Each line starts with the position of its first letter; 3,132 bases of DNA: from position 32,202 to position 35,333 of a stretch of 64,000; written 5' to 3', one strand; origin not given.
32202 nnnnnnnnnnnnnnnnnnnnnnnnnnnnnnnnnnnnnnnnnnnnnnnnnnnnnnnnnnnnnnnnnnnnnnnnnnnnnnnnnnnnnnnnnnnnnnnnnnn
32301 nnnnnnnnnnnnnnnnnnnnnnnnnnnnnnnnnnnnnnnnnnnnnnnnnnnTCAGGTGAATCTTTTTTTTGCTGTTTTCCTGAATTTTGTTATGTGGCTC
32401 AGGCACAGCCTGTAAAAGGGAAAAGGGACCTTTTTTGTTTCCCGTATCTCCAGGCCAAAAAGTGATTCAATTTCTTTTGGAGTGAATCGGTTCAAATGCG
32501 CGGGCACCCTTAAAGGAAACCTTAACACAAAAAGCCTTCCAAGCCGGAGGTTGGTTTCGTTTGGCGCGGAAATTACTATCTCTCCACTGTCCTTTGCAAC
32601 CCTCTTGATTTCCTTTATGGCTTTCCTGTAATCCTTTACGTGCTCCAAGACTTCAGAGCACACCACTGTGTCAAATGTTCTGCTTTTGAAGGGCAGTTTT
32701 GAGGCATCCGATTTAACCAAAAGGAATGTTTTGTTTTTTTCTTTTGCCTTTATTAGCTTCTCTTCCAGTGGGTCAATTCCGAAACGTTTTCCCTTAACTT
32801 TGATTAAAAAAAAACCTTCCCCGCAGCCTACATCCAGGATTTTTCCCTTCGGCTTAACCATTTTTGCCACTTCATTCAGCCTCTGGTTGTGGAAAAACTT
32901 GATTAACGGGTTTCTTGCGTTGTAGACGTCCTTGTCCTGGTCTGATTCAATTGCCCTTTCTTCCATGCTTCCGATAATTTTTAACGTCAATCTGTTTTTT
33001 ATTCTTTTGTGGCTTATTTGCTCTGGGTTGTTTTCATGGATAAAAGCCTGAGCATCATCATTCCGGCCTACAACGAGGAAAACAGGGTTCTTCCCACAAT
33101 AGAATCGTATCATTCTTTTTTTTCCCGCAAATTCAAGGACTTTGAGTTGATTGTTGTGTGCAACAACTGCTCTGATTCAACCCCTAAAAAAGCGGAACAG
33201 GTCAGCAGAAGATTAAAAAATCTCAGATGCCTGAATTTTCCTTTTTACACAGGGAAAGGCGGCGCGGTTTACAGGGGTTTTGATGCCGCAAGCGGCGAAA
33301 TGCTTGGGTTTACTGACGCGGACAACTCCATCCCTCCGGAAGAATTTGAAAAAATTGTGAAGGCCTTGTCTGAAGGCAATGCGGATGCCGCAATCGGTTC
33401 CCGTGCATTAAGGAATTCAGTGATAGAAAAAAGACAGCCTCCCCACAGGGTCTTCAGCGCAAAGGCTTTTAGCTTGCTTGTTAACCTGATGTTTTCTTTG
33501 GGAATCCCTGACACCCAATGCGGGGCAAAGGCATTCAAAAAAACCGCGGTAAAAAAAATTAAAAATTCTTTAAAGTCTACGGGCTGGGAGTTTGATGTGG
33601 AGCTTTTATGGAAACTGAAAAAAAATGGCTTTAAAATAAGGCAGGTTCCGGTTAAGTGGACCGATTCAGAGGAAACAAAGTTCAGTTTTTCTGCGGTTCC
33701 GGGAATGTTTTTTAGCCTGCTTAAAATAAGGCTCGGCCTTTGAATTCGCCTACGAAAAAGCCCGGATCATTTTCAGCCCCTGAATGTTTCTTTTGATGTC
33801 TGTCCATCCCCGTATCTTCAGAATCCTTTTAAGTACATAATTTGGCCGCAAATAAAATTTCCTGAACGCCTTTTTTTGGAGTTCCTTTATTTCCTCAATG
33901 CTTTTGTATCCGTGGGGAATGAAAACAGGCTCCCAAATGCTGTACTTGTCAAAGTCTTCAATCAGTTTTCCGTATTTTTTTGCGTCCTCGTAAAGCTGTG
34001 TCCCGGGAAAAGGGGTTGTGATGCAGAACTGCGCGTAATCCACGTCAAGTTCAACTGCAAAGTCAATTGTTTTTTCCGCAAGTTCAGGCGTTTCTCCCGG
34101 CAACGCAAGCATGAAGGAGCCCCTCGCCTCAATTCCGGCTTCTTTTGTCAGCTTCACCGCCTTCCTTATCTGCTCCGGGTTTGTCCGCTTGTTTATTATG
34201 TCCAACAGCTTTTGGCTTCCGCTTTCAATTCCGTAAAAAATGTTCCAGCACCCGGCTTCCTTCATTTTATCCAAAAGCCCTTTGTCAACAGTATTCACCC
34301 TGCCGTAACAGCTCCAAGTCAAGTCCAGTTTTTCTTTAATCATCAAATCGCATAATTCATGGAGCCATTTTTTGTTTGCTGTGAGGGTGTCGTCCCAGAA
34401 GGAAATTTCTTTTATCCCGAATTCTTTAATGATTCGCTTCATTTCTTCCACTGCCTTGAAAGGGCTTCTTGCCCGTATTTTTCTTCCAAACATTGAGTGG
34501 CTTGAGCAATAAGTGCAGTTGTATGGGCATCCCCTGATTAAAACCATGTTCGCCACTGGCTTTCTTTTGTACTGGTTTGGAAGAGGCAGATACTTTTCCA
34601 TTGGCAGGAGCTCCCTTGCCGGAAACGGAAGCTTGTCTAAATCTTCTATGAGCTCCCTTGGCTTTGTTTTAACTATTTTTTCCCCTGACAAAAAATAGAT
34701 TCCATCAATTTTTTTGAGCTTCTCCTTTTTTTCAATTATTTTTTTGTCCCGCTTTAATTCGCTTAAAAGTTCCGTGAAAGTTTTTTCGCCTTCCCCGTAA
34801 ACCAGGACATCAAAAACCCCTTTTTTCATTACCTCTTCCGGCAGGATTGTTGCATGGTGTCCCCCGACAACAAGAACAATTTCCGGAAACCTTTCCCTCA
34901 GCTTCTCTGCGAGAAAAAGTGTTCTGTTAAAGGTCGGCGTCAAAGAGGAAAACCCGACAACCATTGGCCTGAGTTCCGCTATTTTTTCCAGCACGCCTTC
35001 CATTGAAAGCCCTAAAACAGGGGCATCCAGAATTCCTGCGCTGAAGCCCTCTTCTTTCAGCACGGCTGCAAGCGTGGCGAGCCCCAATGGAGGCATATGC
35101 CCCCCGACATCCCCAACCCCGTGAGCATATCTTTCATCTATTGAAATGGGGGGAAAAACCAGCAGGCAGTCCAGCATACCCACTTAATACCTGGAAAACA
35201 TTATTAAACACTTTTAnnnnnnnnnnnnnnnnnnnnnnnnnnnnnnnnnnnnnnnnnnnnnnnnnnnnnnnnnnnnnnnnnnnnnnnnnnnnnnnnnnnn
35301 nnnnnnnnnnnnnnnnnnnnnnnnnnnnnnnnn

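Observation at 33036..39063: Gtr-like three-component extracytoplasmic glycosylation module with a CBM-bearing GT-C.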

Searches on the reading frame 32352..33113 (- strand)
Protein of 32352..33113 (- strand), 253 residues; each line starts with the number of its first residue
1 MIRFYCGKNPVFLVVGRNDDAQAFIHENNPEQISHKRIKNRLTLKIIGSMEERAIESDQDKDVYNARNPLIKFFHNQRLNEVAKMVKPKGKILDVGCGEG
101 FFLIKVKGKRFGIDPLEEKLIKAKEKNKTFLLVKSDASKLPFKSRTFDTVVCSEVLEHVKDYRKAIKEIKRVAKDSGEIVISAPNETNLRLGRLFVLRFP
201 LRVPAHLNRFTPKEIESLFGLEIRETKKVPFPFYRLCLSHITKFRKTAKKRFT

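Call 4: search_protein_families(library=pfam, proteins=[window:32352-33113:-], max_evalue=0.01)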
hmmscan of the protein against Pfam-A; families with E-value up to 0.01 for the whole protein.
window:32352-33113:- (253 aa): 11 families
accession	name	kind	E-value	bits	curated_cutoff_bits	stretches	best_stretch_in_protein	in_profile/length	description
PF08241.18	Methyltransf_11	-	4e-21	75.9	21.2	1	93-181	1-95/95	Methyltransferase domain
PF13489.12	Methyltransf_23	-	6.4e-18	65.5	27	1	80-219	14-154/164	Methyltransferase domain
PF13847.12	Methyltransf_31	-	7.5e-17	61.8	27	1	88-185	3-113/145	Methyltransferase domain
PF13649.12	Methyltransf_25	-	1.7e-16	61.1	27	1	92-177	1-97/97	Methyltransferase domain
PF08242.18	Methyltransf_12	-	1.2e-10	42.5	30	1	93-178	1-97/98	Methyltransferase domain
PF07021.18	MetW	-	1.2e-09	38.5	21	1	79-186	4-112/193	Methionine biosynthesis protein MetW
PF01209.24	Ubie_methyltran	-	1.4e-08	34.8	20.1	1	84-181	43-151/233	ubiE/COQ5 methyltransferase family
PF08003.17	Methyltransf_9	-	2.5e-05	23.9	23.8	1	91-182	118-218/315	Protein of unknown function (DUF1698)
PF05401.17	NodS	-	0.00028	21.2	24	1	74-192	26-156/201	Nodulation protein S (NodS)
PF05148.21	Methyltransf_8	-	0.00073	19.9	27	1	79-182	60-157/219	Hypothetical methyltransferase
PF03141.22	Methyltransf_29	-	0.0011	18.1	23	1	91-185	120-221/506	Putative S-adenosyl-L-methionine-dependent methyltransferase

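Call 5: search_protein_families(library=ncbifam, proteins=[window:32352-33113:-], max_evalue=0.01)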
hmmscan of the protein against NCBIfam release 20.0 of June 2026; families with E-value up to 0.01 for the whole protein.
window:32352-33113:- (253 aa): 34 families (the best 25 are shown)
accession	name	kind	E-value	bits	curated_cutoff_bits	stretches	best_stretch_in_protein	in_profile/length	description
NF045667.1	MTase_DVU1556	equivalog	2.1e-17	63.3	155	1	79-182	14-120/213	DVU_1556 family methyltransferase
TIGR01983.1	UbiG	equivalog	6.3e-14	51.8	102.95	1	75-188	49-158/228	bifunctional 2-polyprenyl-6-hydroxyphenol methylase/3-demethylubiquinol 3-O-methyltransferase UbiG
TIGR01934.1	MenG_MenH_UbiE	subfamily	8.2e-14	51.4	158.35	1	85-187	34-147/223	ubiquinone/menaquinone biosynthesis methyltransferase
TIGR02072.1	BioC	equivalog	1.3e-12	48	184.95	1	82-190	27-141/244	malonyl-ACP O-methyltransferase BioC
NF001243.0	PRK00216.1-4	equivalog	4.9e-12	45.7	235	1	62-183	18-153/237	demethylmenaquinone methyltransferase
NF001244.0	PRK00216.1-5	equivalog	1.7e-11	43.9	216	1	86-181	44-153/236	bifunctional demethylmenaquinone methyltransferase/2-methoxy-6-polyprenyl-1,4-benzoquinol methylase UbiE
NF001241.0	PRK00216.1-2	equivalog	3.9e-11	43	327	1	86-183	49-149/231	demethylmenaquinone methyltransferase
TIGR02081.1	metW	equivalog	1e-10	41.5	189.5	1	79-191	4-117/194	methionine biosynthesis protein MetW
NF004452.0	PRK05785.1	equivalog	5.8e-10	39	207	1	63-199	21-164/228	hypothetical protein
TIGR02752.1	MenG_heptapren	equivalog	1.5e-09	37.8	419.85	1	63-183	17-151/231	demethylmenaquinone methyltransferase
NF041536.1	ArsM_DUF2284_UU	exception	3.3e-09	35.6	575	1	89-182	77-181/459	arsenite methyltransferase/DUF2284 domain selenoprotein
NF011650.0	PRK15068.1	equivalog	4.6e-09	35.6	209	1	78-182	113-226/324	tRNA 5-methoxyuridine(34)/uridine 5-oxyacetic acid(34) synthase CmoB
TIGR00452.1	TIGR00452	equivalog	7e-09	34.9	275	1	78-181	108-219/316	tRNA 5-methoxyuridine(34)/uridine 5-oxyacetic acid(34) synthase CmoB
NF041537.1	ArsM_AhpD_UU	exception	7e-09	34.9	510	1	86-182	74-181/345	arsenite methyltransferase/AhpD domain selenoprotein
NF040539.1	AST_met_ArsM_2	exception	1.6e-08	34.7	240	1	79-180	48-162/262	putative arsinothricin biosynthesis methyltransferase ArsM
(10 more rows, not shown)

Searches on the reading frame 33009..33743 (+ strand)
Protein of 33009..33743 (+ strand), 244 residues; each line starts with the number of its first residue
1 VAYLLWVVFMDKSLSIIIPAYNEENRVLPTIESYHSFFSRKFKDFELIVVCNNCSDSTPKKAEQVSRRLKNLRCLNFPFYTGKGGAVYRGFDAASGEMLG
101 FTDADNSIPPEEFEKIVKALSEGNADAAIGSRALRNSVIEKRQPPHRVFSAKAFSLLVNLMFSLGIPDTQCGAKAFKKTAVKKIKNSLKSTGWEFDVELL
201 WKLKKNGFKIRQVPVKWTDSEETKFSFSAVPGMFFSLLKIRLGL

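Call 4: search_protein_families(library=pfam, proteins=[window:33009-33743:+], max_evalue=0.01)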
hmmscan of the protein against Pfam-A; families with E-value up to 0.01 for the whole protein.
window:33009-33743:+ (244 aa): 3 families
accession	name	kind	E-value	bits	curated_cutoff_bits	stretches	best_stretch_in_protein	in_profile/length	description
PF00535.33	Glycos_transf_2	-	1.3e-28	100.4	23.3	1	15-184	1-167/168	Glycosyl transferase family 2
PF13641.12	Glyco_tranf_2_3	-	9.7e-15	55.6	27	1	14-224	3-215/230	Glycosyltransferase like family 2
PF10111.15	Glyco_tranf_2_2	-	3.1e-07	30.6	27.3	1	15-120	1-111/276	Glycosyltransferase like family 2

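Call 5: search_protein_families(library=ncbifam, proteins=[window:33009-33743:+], max_evalue=0.01)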
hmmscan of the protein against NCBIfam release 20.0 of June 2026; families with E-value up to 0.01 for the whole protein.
window:33009-33743:+ (244 aa): 21 families
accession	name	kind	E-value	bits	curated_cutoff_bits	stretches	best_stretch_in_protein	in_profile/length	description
TIGR04182.1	glyco_TIGR04182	equivalog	8.8e-16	58.1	325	1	15-221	3-194/293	S-layer glycoprotein N-glycosyltransferase AglJ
NF047588.1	GlcsyltransPgfSStrep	equivalog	2.9e-14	53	500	1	14-189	3-171/308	glycosyltransferase PgfS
TIGR03937.1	PgaC_IcaA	equivalog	1.7e-13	50.3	422.3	1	13-214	46-244/407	poly-beta-1,6-N-acetyl-D-glucosamine synthase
NF007482.0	PRK10073.1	equivalog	4.1e-11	42.5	423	1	12-129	6-119/334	glycosyltransferase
NF010496.0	PRK13915.1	equivalog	6.8e-11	41.8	262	1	11-111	30-133/307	glucosyl-3-phosphoglycerate synthase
NF050050.1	ProtGlycPglI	equivalog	1.3e-10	41.2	500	1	13-150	3-132/306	GalNAc(5)-diNAcBac-PP-undecaprenol beta-1,3-glucosyltransferase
TIGR04283.1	glyco_like_mftF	equivalog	3.3e-10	39.9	182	1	14-127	1-104/221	TIGR04283 family arsenosugar biosynthesis glycosyltransferase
NF007986.1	PRK10714.1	equivalog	6.4e-10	38.5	529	1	12-183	6-171/316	undecaprenyl-phosphate 4-deoxy-4-formamido-L-arabinose transferase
NF047683.1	TeichurnBiosyTuaG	equivalog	1.5e-09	37.9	400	1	12-122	6-113/252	teichuronic acid biosynthesis protein TuaG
NF058614.1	PPMAGASynPpgS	equivalog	1.6e-09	37.5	370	1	16-217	4-196/226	polyprenyl-phospho-N-acetylgalactosaminyl synthase PpgS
NF038302.1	EPS_HpsE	equivalog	4.2e-09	35.8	300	1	14-133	3-124/307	hormogonium polysaccharide biosynthesis glycosyltransferase HpsE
NF041391.1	DPhHxTase_Halo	equivalog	6.7e-09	35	375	1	20-220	3-186/213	dolichyl-phosphate hexose transferase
TIGR03965.1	mycofact_glyco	equivalog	5.1e-07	28.9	280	1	12-125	74-184/467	mycofactocin biosynthesis glycosyltransferase MftF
NF041875.1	EPS_EpsD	equivalog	6e-07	29.2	370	1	14-161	1-143/325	exopolysaccharide biosynthesis glycosyltransferase EpsD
NF053739.1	GlytfEpsEBac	equivalog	4.1e-06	26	450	1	14-131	3-118/265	glycosyltransferase EpsE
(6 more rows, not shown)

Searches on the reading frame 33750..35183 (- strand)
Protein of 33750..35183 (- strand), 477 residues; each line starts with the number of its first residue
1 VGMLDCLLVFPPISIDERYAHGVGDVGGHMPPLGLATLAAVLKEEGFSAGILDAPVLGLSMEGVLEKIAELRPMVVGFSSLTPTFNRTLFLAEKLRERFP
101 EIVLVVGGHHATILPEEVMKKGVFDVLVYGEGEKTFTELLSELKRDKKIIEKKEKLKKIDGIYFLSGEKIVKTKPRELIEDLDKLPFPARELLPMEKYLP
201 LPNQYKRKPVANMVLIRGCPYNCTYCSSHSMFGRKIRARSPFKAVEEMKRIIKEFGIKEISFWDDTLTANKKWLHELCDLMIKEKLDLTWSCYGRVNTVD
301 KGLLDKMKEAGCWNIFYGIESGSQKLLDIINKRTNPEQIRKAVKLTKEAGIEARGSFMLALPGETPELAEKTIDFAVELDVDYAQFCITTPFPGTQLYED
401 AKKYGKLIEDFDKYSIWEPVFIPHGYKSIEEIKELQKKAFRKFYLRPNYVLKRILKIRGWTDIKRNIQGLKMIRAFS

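Call 4: search_protein_families(library=pfam, proteins=[window:33750-35183:-], max_evalue=0.01)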
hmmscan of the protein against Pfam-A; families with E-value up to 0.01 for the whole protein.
window:33750-35183:- (477 aa): 4 families
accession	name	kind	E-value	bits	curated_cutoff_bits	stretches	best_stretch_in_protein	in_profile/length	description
PF04055.27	Radical_SAM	-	3.2e-28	99.4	29.5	1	214-376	2-166/166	Radical SAM superfamily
PF02310.24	B12-binding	-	4.2e-25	88.4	32.1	1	23-140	5-121/121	B12 binding domain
PF19864.5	Radical_SAM_N2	-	2.3e-05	24.3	29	1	96-162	80-148/151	Radical SAM proteins, N-terminal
PF08497.15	Radical_SAM_N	-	0.00058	19.7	25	0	122-168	159-201/301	Radical SAM N-terminal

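Call 5: search_protein_families(library=ncbifam, proteins=[window:33750-35183:-], max_evalue=0.01)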
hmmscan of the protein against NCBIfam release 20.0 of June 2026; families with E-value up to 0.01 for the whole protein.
window:33750-35183:- (477 aa): 35 families (the best 25 are shown)
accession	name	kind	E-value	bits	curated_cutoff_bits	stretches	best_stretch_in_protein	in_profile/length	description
TIGR02026.1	BchE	equivalog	4.5e-70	236.9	481.35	1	18-448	8-431/497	magnesium-protoporphyrin IX monomethyl ester anaerobic oxidative cyclase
TIGR03471.1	HpnJ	equivalog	7e-67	226.3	577.6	1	33-466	35-456/472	hopanoid biosynthesis associated radical SAM protein HpnJ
NF050148.1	rSAM_ApyD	equivalog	3.2e-59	200.9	750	1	31-401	24-393/645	RiPP biosynthesis radical SAM protein ApyD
NF038361.1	rSAM_Sden_1168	equivalog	3.9e-45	154.4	575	1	6-407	65-479/560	Sden_1168 family B12-binding radical SAM P-methyltransferase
TIGR04479.1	bcpD_PhpK_rSAM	subfamily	1.8e-40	138.8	600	1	32-380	72-410/504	PhpK family radical SAM P-methyltransferase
TIGR04072.2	rSAM_ladder_B12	equivalog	2e-39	135.5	360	2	207-439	177-407/443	lipid biosynthesis B12-binding/radical SAM protein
TIGR04385.1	B12_rSAM_cofa1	equivalog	3.8e-38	131.9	450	1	31-375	19-360/438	B12 lower ligand biosynthesis radical SAM protein BzaD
TIGR04014.1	B12_SAM_MJ_0865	equivalog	1.4e-37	129.5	360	1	103-401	70-358/434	methyl-coenzyme M reductase glutamine C-methyltransferase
TIGR04367.1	HpnR_B12_rSAM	equivalog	7.8e-35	120.3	650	1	30-402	20-374/490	hopanoid C-3 methylase HpnR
TIGR04013.1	B12_SAM_MJ_1487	hypoth_equivalog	2.2e-33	115.6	251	2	60-261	30-201/382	TIGR04013 family B12-binding domain/radical SAM domain-containing protein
TIGR03975.1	rSAM_ocin_1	subfamily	9e-33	113.6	281.85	1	61-371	117-422/606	RiPP maturation radical SAM C-methyltransferase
NF033070.1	rSAM_AprD4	equivalog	1.7e-32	112.9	500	1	178-420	166-409/456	AprD4 family radical SAM diol-dehydratase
NF040542.1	rSAM_RCCLKC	equivalog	2.9e-25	89.3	450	1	28-362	9-333/423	arsinothricin biosynthesis radical SAM protein ArsL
NF033712.0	B12_rSAM_KedN5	subfamily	4.3e-24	84.7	700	1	68-368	58-359/624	KedN5 family methylcobalamin-dependent radical SAM C-methyltransferase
TIGR04295.1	B12_rSAM_oligo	hypoth_equivalog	2.2e-22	79.3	400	1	29-334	23-316/422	TIGR04295 family B12-binding domain-containing radical SAM protein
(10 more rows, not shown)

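Call 87: search_solved_structures(query=window:33750-35183:-, max_evalue=0.001)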
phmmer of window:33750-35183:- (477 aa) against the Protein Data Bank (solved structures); distinct sequences matched with E-value up to 0.001: 8.
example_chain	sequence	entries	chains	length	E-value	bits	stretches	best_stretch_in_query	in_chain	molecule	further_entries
6fd2_B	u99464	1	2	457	2.3e-27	98.9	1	180-405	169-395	Putative apramycin biosynthetic oxidoreductase 4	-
9ccb_A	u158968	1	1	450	2.3e-22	82.4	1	214-418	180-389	Radical SAM core domain-containing protein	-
7kdx_A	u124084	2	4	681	2.5e-09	39.4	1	71-231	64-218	Methyltransferase TokK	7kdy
6wte_A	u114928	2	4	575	2.7e-08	36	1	30-389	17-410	B12-binding domain-containing protein | Tryptophan-C2-methyltransferase containing B12-binding domain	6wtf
5ul2_A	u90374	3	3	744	1.2e-07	33.9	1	34-359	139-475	OxsB protein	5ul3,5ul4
9n1b_A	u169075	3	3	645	7.3e-07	31.2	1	125-227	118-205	Radical SAM protein | Radical SAM enzyme CysS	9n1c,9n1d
2qgq_A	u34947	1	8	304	2.2e-06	29.7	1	208-395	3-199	Protein TM_1862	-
4jc0_A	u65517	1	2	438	3e-06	29.2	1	206-395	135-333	Ribosomal protein S12 methylthiotransferase RimO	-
